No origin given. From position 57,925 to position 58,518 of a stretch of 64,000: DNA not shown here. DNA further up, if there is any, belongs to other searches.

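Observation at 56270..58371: S-box (SAM-I) riboswitch controlling a ThrC-like / MoaD-ThiS(GG) / NIL-domain operon: candidate protein-thiocarboxylate route to homocysteine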

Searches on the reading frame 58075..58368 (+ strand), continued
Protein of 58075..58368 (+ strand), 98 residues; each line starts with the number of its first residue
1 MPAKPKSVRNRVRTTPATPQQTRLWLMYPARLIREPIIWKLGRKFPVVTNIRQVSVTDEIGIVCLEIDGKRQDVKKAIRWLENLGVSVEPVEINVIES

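Call 66: find_homologous_proteins(query=P0275)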
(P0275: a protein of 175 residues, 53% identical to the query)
Query P0275 (175 aa): 1748 proteins with E <= 0.001 among 1848 candidates; the best 120 are listed.
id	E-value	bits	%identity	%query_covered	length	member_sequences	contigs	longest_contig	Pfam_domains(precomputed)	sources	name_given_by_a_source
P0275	2.4e-105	367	100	100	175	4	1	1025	PF09383.17,PF02597.27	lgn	-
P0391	5.4e-86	304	81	100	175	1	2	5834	PF09383.17,PF02597.27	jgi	-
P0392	4.2e-85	301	80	100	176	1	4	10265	PF09383.17,PF02597.27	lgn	-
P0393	1.5e-84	300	80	100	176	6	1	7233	PF09383.17,PF02597.27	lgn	-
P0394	1.9e-84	299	78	100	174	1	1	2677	PF09383.17,PF02597.27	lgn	-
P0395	6.5e-84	298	80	100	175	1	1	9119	PF09383.17,PF02597.27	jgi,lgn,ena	-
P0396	1.1e-82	294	78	100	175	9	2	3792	PF09383.17,PF02597.27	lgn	-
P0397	5.5e-80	285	76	100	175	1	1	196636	PF09383.17,PF02597.27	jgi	-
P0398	7.7e-80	284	77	100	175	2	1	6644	PF09383.17,PF02597.27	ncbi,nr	ncbi:MAG: MoaD/ThiS family protein [Deltaproteobacteria bacterium]|nr:MoaD/ThiS family protein [Delt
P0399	2.3e-79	283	76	100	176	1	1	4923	PF09383.17,PF02597.27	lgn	-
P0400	6.4e-78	278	76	100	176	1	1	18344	PF09383.17,PF02597.27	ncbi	-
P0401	7.2e-78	278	74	100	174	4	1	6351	PF09383.17,PF02597.27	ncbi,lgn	-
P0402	2.6e-77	276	72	100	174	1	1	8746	PF09383.17,PF02597.27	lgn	-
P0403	1.6e-75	270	78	94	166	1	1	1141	PF09383.17,PF02597.27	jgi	jgi:molybdopterin synthase sulfur carrier subunit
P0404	5.2e-75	269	72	100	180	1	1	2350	PF09383.17,PF02597.27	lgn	-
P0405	1.5e-73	264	71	100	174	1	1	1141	PF09383.17,PF02597.27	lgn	-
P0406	6.1e-72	259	69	100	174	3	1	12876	PF09383.17,PF02597.27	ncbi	-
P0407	6.9e-72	258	70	100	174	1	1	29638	PF09383.17,PF02597.27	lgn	-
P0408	1.0e-71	258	70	100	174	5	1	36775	PF09383.17,PF02597.27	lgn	-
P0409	2.7e-71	257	69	100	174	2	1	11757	PF09383.17,PF02597.27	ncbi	ncbi:MAG: MoaD/ThiS family protein [Thermodesulfobacteriota bacterium]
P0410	1.2e-70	254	69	100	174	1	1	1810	PF09383.17,PF02597.27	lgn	-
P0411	3.4e-70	253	67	100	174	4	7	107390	PF09383.17,PF02597.27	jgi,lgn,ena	jgi:molybdopterin synthase sulfur carrier subunit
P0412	8.6e-67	242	65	100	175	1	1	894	PF09383.17,PF02597.27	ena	-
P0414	7.4e-64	232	61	100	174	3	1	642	PF09383.17,PF02597.27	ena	-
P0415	1.3e-63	232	59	100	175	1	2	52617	PF09383.17,PF02597.27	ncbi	-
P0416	4.1e-63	230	61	100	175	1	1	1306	PF09383.17,PF02597.27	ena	-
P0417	5.6e-63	230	59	100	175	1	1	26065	PF09383.17,PF02597.27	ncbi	-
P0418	1.6e-62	228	59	100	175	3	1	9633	PF09383.17,PF02597.27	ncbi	-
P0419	2.0e-62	228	62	100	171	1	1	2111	PF09383.17,PF02597.27,PF09138.18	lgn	-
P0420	2.4e-62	227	59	100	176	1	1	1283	PF09383.17,PF02597.27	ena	-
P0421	4.2e-62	227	63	98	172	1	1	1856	PF09383.17,PF02597.27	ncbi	-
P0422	5.6e-62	226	59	100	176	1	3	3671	PF09383.17,PF02597.27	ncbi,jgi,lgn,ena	-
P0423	7.3e-62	226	59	100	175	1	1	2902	PF09383.17,PF02597.27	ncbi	-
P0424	7.6e-62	226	60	100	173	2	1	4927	PF09383.17,PF02597.27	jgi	jgi:molybdopterin synthase sulfur carrier subunit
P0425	1.0e-61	225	59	100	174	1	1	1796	PF09383.17,PF02597.27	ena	-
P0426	1.7e-61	225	60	100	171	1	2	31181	PF09383.17,PF02597.27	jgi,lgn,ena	-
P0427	2.2e-61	224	63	98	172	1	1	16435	PF09383.17,PF02597.27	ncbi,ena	-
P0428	2.2e-61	224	60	98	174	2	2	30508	PF09383.17,PF02597.27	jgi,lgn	-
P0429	2.9e-61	224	59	100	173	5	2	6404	PF09383.17,PF02597.27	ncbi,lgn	-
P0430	3.2e-61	224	58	100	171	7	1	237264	PF09383.17,PF02597.27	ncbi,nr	ncbi:MAG TPA: MoaD family protein [Candidatus Limnocylindrales bacterium]|nr:MoaD family protein [Ca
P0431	5.7e-61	223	60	100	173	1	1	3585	PF09383.17,PF02597.27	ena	-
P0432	7.3e-61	223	61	100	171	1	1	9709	PF09383.17,PF02597.27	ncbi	-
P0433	7.6e-61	223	60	100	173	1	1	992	PF09383.17,PF02597.27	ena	-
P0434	8.6e-61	222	61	100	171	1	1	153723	PF09383.17,PF02597.27,PF09138.18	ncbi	-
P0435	9.3e-61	222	58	100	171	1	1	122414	PF09383.17,PF02597.27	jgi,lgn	jgi:molybdopterin synthase sulfur carrier subunit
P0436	9.7e-61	222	61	98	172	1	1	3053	PF09383.17,PF02597.27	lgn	-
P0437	1.2e-60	222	58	100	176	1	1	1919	PF09383.17,PF02597.27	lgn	-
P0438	1.8e-60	221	59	100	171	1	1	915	PF09383.17,PF02597.27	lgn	-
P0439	2.3e-60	221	61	100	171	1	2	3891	PF09383.17,PF02597.27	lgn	-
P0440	2.3e-60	221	58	100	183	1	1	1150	PF09383.17,PF02597.27,PF09138.18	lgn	-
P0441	2.4e-60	221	59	100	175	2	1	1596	PF09383.17,PF02597.27,PF09138.18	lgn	-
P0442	2.8e-60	221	56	100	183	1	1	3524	PF09383.17,PF02597.27,PF09138.18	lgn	-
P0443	3.5e-60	220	58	98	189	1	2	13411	PF09383.17,PF02597.27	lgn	-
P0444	3.9e-60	220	61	100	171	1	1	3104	PF09383.17,PF02597.27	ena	-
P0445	4.0e-60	220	62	98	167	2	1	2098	PF09383.17,PF02597.27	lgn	-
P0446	4.4e-60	220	59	100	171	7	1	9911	PF09383.17,PF02597.27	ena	-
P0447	5.2e-60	220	58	100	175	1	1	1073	PF09383.17,PF02597.27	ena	-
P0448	5.4e-60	220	60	100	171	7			PF09383.17,PF02597.27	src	-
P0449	5.6e-60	220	59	100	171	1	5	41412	PF09383.17,PF02597.27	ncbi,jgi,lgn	jgi:molybdopterin synthase sulfur carrier subunit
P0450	6.6e-60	220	59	100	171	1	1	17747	PF09383.17,PF02597.27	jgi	jgi:molybdopterin synthase sulfur carrier subunit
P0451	1.5e-59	218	61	100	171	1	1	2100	PF09383.17,PF02597.27,PF09138.18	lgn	-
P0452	2.5e-59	218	59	100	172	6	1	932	PF09383.17,PF02597.27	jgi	jgi:molybdopterin synthase sulfur carrier subunit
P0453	2.7e-59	218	58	100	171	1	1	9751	PF09383.17,PF02597.27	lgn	-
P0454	4.0e-59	217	59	100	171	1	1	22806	PF09383.17,PF02597.27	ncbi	ncbi:MAG: ubiquitin-like small modifier protein 1 [Thermodesulfobacteriota bacterium]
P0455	4.6e-59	217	58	100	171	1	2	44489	PF09383.17,PF02597.27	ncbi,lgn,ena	-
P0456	4.7e-59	217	58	98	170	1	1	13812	PF09383.17,PF02597.27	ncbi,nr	ncbi:MAG: MoaD family protein [Deltaproteobacteria bacterium]|nr:MoaD family protein [Deltaproteobac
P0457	4.9e-59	217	59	100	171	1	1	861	PF09383.17,PF02597.27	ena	-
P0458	5.5e-59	217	59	100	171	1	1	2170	PF09383.17,PF02597.27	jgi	jgi:molybdopterin synthase sulfur carrier subunit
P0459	6.3e-59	216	58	100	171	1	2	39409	PF09383.17,PF02597.27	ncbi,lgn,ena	-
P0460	7.0e-59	216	57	100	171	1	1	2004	PF09383.17,PF02597.27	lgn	-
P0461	7.8e-59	216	58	100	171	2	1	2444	PF09383.17,PF02597.27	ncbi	-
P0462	8.0e-59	216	57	100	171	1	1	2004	PF09383.17,PF02597.27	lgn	-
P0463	8.1e-59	216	59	100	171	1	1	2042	PF09383.17,PF02597.27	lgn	-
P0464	8.8e-59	216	58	100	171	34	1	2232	PF09383.17,PF02597.27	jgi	-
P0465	9.1e-59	216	61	100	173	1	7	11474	PF09383.17,PF02597.27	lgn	-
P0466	9.1e-59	216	58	100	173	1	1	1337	PF09383.17,PF02597.27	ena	-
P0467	9.3e-59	216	60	100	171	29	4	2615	PF09383.17,PF02597.27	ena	-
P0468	1.1e-58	216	58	100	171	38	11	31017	PF09383.17,PF02597.27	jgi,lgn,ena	jgi:sulfur-carrier protein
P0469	1.1e-58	216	55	100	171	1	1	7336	PF09383.17,PF02597.27,PF09138.18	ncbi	-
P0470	1.1e-58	216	58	100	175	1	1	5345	PF09383.17,PF02597.27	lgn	-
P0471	1.2e-58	215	58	100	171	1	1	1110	PF09383.17,PF02597.27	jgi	jgi:molybdopterin synthase sulfur carrier subunit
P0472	2.0e-58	215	60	100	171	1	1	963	PF09383.17,PF02597.27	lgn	-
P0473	2.1e-58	215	59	100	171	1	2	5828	PF09383.17,PF02597.27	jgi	jgi:molybdopterin synthase sulfur carrier subunit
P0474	2.2e-58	215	59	100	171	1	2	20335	PF09383.17,PF02597.27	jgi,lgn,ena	-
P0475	2.5e-58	214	59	100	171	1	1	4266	PF09383.17,PF02597.27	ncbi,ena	-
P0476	2.9e-58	214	60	100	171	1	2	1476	PF09383.17,PF02597.27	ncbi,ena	-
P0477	3.2e-58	214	56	100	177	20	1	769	PF09383.17,PF02597.27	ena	-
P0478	3.3e-58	214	58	100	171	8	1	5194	PF09383.17,PF02597.27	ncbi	-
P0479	3.4e-58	214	59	100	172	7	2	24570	PF09383.17,PF02597.27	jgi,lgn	jgi:molybdopterin synthase sulfur carrier subunit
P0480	3.6e-58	214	57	100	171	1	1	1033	PF09383.17,PF02597.27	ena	-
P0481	4.1e-58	214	61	100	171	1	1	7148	PF09383.17,PF02597.27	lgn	-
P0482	4.1e-58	214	58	100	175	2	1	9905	PF09383.17,PF02597.27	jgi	jgi:molybdopterin synthase sulfur carrier subunit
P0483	4.2e-58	214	59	100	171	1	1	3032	PF09383.17,PF02597.27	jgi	jgi:sulfur-carrier protein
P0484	4.2e-58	214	57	100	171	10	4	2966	PF09383.17,PF02597.27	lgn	-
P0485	4.3e-58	214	56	100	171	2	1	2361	PF09383.17,PF02597.27,PF09138.18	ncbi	-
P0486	4.5e-58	214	57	100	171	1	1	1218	PF09383.17,PF02597.27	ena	-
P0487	4.6e-58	214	59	100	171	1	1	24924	PF09383.17,PF02597.27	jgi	-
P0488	4.8e-58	213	58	100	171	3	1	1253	PF09383.17,PF02597.27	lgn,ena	-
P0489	5.0e-58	213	58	100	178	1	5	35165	PF09383.17,PF02597.27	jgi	jgi:molybdopterin synthase sulfur carrier subunit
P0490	5.3e-58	213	59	100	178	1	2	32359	PF09383.17,PF02597.27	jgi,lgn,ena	-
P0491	6.3e-58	213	58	100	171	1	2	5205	PF09383.17,PF02597.27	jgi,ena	-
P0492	7.7e-58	213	58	100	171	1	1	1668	PF09383.17,PF02597.27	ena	-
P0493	9.0e-58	213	58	100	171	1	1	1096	PF09383.17,PF02597.27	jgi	jgi:molybdopterin synthase sulfur carrier subunit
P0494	9.3e-58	213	57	100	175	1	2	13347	PF09383.17,PF02597.27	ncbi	-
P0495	9.6e-58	212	58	100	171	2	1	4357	PF09383.17,PF02597.27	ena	-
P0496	9.7e-58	212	55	100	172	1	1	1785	PF09383.17,PF02597.27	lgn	-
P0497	1.0e-57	212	59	100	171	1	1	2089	PF09383.17,PF02597.27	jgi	jgi:molybdopterin synthase sulfur carrier subunit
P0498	1.0e-57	212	59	100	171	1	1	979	PF09383.17,PF02597.27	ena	-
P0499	1.3e-57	212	58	100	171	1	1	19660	PF09383.17,PF02597.27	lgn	-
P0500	1.4e-57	212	59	100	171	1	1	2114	PF09383.17,PF02597.27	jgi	jgi:molybdopterin synthase sulfur carrier subunit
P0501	1.4e-57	212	58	100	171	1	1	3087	PF09383.17,PF02597.27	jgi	jgi:molybdopterin synthase sulfur carrier subunit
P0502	1.5e-57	212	59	100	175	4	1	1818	PF09383.17,PF02597.27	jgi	-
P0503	1.6e-57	212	58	100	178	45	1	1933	PF09383.17,PF02597.27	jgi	-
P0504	1.7e-57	212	59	100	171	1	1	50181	PF09383.17,PF02597.27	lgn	-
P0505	1.9e-57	211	58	100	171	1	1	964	PF09383.17,PF02597.27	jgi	jgi:sulfur-carrier protein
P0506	2.2e-57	211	58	100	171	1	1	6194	PF09383.17,PF02597.27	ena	-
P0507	2.3e-57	211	58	100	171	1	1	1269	PF09383.17,PF02597.27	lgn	-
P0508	2.5e-57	211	59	100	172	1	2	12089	PF09383.17,PF02597.27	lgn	-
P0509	2.5e-57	211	57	100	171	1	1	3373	PF09383.17,PF02597.27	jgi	jgi:molybdopterin synthase sulfur carrier subunit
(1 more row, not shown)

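Call 67: find_encoding_contigs(protein=P0397, flank=6000, max_places=2)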
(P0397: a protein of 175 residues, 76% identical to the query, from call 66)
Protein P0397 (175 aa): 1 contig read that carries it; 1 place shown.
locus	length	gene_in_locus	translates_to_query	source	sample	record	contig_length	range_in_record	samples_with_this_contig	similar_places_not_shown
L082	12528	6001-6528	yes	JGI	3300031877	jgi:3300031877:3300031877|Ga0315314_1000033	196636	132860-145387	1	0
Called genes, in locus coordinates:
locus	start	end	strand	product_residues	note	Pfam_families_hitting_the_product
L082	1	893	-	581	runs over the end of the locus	-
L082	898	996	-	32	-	-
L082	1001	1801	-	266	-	PF00899:ThiF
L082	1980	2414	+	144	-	-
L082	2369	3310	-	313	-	PF00291:PALP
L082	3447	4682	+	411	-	PF05810:NinF, PF00291:PALP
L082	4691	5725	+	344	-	PF02568:ThiI, PF03054:tRNA_Me_trans, PF18297:NFACT-R_2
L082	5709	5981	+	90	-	PF01206:TusA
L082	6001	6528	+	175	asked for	PF02597:ThiS, PF09383:NIL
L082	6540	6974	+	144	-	PF14464:Prok-JAB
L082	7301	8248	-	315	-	PF00126:HTH_1, PF12849:PBP_like_2 (weak), PF03466:LysR_substrate, PF12727:PBP_like (weak)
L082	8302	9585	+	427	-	PF06050:HGD-D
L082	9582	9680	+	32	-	-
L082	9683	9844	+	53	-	PF01206:TusA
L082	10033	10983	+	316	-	PF00586:AIRS, PF02769:AIRS_C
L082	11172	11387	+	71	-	PF02635:DsrE (weak)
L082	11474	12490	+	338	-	PF01841:Transglut_core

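Call 68: find_encoding_contigs(protein=P0430, flank=6000, max_places=2)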
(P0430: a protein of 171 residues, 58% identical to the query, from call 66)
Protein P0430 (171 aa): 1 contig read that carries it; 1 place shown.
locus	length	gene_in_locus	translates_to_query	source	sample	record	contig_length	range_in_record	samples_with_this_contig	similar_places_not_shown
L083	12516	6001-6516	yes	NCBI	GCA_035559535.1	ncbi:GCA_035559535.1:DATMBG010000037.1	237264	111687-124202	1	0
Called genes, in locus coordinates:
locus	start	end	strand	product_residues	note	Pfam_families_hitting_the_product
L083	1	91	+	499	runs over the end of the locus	PF07833:Cu_amine_oxidN1, PF11741:AMIN (faint), PF01520:Amidase_3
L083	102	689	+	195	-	PF10646:Germane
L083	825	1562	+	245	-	PF01138:RNase_PH, PF03725:RNase_PH_C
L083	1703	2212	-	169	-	PF25917:BSH_RND (faint), PF25984:BSH_YknX (faint), PF00364:Biotin_lipoyl, PF25919:BSH_CusB (weak)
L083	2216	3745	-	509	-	PF00289:Biotin_carb_N, PF14397:ATPgrasp_ST (faint), PF02222:ATP-grasp, PF02786:CPSase_L_D2, PF07478:Dala_Dala_lig_C, PF08443:RimK (faint), PF02785:Biotin_carb_C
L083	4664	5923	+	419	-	PF05810:NinF, PF00291:PALP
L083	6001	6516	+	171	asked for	PF02597:ThiS, PF09383:NIL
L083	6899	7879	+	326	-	PF13458:Peripla_BP_6 (faint), PF00532:Peripla_BP_1, PF13407:Peripla_BP_4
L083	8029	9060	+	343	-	PF02653:BPD_transp_2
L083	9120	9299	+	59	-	-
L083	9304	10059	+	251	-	PF00005:ABC_tran, PF02463:SMC_N (weak), PF09818:ABC_ATPase (faint)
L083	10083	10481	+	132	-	PF04151:PPC (weak)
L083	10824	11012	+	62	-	-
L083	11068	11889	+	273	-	PF05239:PRC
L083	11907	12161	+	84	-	PF11387:DUF2795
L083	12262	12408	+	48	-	PF18919:DUF5670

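Call 69: find_encoding_contigs(protein=P0434, flank=6000, max_places=2)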
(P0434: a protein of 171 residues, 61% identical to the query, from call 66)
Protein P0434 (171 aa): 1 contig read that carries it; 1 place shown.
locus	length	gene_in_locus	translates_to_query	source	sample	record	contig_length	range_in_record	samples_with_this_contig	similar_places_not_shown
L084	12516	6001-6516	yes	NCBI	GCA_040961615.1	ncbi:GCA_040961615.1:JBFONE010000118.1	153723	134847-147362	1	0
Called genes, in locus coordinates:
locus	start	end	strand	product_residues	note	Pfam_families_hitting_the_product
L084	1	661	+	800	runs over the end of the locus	PF17203:sCache_3_2, PF28175:T4SS_LegC2C7 (weak), PF00672:HAMP, PF00512:HisKA, PF02518:HATPase_c, PF00072:Response_reg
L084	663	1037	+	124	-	PF20161:VpsR (weak), PF00072:Response_reg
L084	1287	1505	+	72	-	PF02597:ThiS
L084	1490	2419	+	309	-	PF00291:PALP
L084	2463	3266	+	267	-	PF00899:ThiF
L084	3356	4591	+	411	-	PF05810:NinF (weak), PF00291:PALP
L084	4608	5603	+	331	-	PF03460:NIR_SIR_ferr, PF01077:NIR_SIR, PF12797:Fer4_2 (faint), PF12837:Fer4_6 (faint), PF13237:Fer4_10 (faint), PF00037:Fer4 (weak), PF12838:Fer4_7, PF13187:Fer4_9 (weak)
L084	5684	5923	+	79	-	PF01206:TusA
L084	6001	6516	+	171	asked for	PF02597:ThiS, PF09138:Urm1 (faint), PF09383:NIL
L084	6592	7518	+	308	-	PF00291:PALP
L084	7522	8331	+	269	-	PF00899:ThiF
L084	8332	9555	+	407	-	PF04055:Radical_SAM (weak)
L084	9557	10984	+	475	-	PF00939:Na_sulph_symp, PF03600:CitMHS, PF06808:DctM (weak)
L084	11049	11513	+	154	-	PF00582:Usp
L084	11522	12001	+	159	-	-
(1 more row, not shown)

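Call 71: find_encoding_contigs(protein=P0411, flank=6000, max_places=2)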
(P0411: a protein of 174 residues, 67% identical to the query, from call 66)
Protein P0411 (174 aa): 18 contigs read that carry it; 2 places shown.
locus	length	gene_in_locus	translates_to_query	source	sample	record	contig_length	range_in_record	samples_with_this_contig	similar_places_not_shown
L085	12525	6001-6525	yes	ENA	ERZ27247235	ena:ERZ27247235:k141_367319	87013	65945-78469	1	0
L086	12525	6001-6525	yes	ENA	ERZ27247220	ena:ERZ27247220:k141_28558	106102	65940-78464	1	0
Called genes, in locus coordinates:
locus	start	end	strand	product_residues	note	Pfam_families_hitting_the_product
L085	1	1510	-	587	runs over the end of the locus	PF00989:PAS, PF08448:PAS_4, PF12860:PAS_7 (weak), PF13188:PAS_8 (weak), PF13426:PAS_9, PF00512:HisKA, PF02518:HATPase_c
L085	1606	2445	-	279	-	PF00899:ThiF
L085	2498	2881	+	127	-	-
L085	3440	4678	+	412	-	PF05810:NinF (weak), PF00291:PALP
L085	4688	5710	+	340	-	PF02568:ThiI, PF03054:tRNA_Me_trans, PF18297:NFACT-R_2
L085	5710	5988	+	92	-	PF01206:TusA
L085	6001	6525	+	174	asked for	PF02597:ThiS, PF09383:NIL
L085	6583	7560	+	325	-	PF00291:PALP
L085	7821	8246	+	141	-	PF01398:JAB, PF14464:Prok-JAB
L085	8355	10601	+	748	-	PF00317:Ribonuc_red_lgN, PF02867:Ribonuc_red_lgC, PF12637:TSCPD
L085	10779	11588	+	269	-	PF01814:Hemerythrin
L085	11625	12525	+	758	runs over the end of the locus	PF22085:NorB_cytochrome_c-like, PF00115:COX1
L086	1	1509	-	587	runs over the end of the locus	PF00989:PAS, PF08448:PAS_4, PF12860:PAS_7 (weak), PF13188:PAS_8 (weak), PF13426:PAS_9, PF00512:HisKA, PF02518:HATPase_c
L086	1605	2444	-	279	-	PF00899:ThiF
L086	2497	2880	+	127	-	-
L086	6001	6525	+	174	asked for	PF02597:ThiS, PF09383:NIL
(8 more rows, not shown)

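Call 72: find_encoding_contigs(protein=P0415, flank=6000, max_places=2)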
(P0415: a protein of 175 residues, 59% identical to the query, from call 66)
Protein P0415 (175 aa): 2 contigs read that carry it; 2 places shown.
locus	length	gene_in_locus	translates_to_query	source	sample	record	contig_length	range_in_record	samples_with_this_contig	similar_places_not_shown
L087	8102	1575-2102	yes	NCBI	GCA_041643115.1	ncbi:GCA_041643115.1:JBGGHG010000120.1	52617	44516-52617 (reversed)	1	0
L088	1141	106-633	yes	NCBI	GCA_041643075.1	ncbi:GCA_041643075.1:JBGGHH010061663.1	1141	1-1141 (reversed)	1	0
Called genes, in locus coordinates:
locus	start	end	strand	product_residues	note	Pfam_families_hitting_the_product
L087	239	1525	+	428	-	PF00291:PALP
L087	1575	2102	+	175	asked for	PF02597:ThiS, PF09383:NIL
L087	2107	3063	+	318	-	PF00291:PALP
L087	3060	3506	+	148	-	PF01398:JAB (weak), PF14464:Prok-JAB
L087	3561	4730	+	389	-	PF14306:PUA_2, PF01747:ATP-sulfurylase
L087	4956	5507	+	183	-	PF01583:APS_kinase, PF01656:CbiA (weak), PF08433:KTI12 (weak)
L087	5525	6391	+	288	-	PF02811:PHP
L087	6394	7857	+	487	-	PF20695:UbiD_N, PF01977:UbiD, PF20696:UbiD_C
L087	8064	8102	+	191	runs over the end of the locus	PF02441:Flavoprotein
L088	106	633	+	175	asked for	PF02597:ThiS, PF09383:NIL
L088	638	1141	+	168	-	?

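Call 79: search_protein_families(library=pfam, proteins=[P0332, P0348, P0275, P0255, P0287, P0363, L082:6540-6971:+, L082:4691-5722:+, L087:2107-3060:+], max_evalue=0.001)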
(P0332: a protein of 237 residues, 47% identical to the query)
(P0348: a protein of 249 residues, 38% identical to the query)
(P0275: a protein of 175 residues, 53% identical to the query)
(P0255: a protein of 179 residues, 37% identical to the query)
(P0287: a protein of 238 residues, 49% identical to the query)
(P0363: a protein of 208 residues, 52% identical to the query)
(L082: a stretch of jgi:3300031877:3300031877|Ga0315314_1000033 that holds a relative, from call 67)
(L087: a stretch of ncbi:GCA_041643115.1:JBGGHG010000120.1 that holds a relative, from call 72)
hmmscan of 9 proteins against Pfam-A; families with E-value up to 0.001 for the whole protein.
P0332 (237 aa): 2 families
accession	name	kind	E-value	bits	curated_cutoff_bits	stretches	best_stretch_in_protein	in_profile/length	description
PF14464.11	Prok-JAB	-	6.3e-19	68.4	25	1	7-123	3-102/114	Prokaryotic homologs of the JAB domain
PF09383.16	NIL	-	8.1e-16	58.1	24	1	164-229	3-72/73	NIL domain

P0348 (249 aa): 3 families
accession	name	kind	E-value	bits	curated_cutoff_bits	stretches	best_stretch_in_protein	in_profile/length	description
PF14464.11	Prok-JAB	-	1.3e-18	67.4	25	1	7-118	2-106/114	Prokaryotic homologs of the JAB domain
PF09383.16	NIL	-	2.1e-09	37.6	24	1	176-241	3-72/73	NIL domain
PF01398.27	JAB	-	0.00051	20.3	22.5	1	4-94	7-101/117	JAB1/Mov34/MPN/PAD-1 ubiquitin protease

P0275 (175 aa): 2 families
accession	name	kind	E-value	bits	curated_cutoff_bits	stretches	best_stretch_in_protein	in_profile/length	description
PF02597.26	ThiS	-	4.4e-14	53.2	22.5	1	5-91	1-76/76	ThiS family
PF09383.16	NIL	-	2.1e-13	50.3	24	1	103-167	4-72/73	NIL domain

P0255 (179 aa): 1 family
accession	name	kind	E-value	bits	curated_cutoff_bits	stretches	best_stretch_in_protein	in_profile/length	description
PF09383.16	NIL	-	4e-21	75.1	24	2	106-172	2-72/73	NIL domain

P0287 (238 aa): 3 families
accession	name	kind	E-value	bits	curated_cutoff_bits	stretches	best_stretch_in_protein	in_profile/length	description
PF00291.31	PALP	-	5.8e-21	75.5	35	1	25-127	64-166/295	Pyridoxal-phosphate dependent enzyme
PF09383.16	NIL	-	7e-09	35.9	24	1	166-230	4-72/73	NIL domain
PF02597.26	ThiS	-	2.1e-05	25.4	22.5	1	111-156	28-76/76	ThiS family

P0363 (208 aa): 1 family
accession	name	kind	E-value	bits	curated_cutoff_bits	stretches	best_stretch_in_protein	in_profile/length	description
PF09383.16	NIL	-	1.2e-06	28.7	24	1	162-199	31-72/73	NIL domain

L082:6540-6971:+ (144 aa): 2 families
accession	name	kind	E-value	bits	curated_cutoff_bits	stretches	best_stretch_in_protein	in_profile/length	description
PF14464.11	Prok-JAB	-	1.3e-26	93.2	25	1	14-122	4-110/114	Prokaryotic homologs of the JAB domain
PF01398.27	JAB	-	2.7e-05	24.4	22.5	1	9-99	7-107/117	JAB1/Mov34/MPN/PAD-1 ubiquitin protease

L082:4691-5722:+ (344 aa): 4 families
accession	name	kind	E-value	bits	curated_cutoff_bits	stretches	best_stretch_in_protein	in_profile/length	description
PF18297.6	NFACT-R_2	-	5.6e-15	55.8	26.9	1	233-304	1-74/104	NFACT protein RNA binding domain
PF02568.20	ThiI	-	4.7e-14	52.9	20.5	1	4-150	3-144/197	Thiamine biosynthesis protein (ThiI)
PF03054.22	tRNA_Me_trans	-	3e-08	34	20.6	1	6-136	2-143/202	tRNA methyl transferase HUP domain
PF06508.19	QueC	-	0.00086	19.3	22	0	6-68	1-58/210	Queuosine biosynthesis protein QueC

L087:2107-3060:+ (318 aa): 1 family
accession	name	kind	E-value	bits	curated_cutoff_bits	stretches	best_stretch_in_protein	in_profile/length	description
PF00291.31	PALP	-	2.2e-69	234.5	35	1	26-304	4-295/295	Pyridoxal-phosphate dependent enzyme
